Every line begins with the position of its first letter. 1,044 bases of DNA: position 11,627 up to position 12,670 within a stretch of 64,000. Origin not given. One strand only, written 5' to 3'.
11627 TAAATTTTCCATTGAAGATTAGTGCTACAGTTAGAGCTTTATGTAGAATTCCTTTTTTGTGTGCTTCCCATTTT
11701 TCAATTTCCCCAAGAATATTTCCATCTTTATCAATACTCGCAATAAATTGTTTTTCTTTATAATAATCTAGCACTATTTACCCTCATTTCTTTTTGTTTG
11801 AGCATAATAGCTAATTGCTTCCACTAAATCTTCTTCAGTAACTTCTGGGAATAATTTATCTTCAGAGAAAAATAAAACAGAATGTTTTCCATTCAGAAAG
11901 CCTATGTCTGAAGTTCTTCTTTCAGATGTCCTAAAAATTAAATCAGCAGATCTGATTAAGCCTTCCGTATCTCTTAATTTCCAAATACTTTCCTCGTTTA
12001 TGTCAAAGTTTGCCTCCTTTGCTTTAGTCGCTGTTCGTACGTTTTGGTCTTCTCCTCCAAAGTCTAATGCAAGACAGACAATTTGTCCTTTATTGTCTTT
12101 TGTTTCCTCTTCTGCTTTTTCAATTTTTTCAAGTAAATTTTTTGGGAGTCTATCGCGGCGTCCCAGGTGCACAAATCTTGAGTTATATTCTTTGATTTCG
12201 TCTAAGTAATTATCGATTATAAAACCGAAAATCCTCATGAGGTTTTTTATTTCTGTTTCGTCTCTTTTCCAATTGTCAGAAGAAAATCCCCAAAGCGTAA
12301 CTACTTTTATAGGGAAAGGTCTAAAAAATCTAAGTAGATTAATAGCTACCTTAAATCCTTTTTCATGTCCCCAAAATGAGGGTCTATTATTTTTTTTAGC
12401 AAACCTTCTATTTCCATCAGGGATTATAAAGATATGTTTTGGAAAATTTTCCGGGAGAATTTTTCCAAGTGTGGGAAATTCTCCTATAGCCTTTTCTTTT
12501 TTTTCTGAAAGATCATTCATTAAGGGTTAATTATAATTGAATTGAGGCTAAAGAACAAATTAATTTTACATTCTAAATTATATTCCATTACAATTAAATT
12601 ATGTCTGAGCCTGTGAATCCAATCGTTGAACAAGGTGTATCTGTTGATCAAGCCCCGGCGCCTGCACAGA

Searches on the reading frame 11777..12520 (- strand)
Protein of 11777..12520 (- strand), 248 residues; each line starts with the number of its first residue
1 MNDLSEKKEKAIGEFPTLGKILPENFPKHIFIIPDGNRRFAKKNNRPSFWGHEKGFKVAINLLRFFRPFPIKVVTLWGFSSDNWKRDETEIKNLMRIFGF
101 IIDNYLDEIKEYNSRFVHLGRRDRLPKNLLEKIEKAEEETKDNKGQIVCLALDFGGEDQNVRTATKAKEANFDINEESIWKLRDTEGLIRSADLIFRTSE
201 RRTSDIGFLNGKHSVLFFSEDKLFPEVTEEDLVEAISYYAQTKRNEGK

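Call 43: find_related_loci(query=window:11777-12520:-, collection=metagenome_contigs, flank=6000)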
Query window:11777-12520:- (248 aa) in metagenome_contigs; peptide patterns used: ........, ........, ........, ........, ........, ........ (x = any residue, [..] = any of these).
201 stretches matched a pattern; 16 encode a relative of the query (tblastn E <= 1e-3); 16 distinct loci.
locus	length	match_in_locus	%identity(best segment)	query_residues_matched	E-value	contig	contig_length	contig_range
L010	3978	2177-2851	43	27-247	7e-52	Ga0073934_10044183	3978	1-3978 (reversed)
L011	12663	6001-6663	44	22-236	2e-51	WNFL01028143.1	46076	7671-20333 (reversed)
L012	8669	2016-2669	40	29-247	4e-38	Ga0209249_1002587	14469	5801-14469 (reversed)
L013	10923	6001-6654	40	29-247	4e-38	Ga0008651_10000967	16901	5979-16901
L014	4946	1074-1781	33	15-248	1e-35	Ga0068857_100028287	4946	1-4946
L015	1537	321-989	36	28-247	2e-33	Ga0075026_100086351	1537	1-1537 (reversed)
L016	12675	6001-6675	30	25-247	5e-28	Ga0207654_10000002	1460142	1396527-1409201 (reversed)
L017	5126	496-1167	31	24-244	3e-24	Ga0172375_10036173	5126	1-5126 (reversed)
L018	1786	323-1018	27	25-247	9e-20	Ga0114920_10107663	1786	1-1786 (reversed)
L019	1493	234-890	27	25-237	1e-18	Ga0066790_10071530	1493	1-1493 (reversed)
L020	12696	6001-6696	26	25-247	2e-17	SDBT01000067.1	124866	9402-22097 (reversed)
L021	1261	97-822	26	17-247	1e-17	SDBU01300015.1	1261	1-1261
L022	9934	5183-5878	29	25-247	4e-17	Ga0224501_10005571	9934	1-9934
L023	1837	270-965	27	25-247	2e-17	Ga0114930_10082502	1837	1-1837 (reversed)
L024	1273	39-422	26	125-247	1e-6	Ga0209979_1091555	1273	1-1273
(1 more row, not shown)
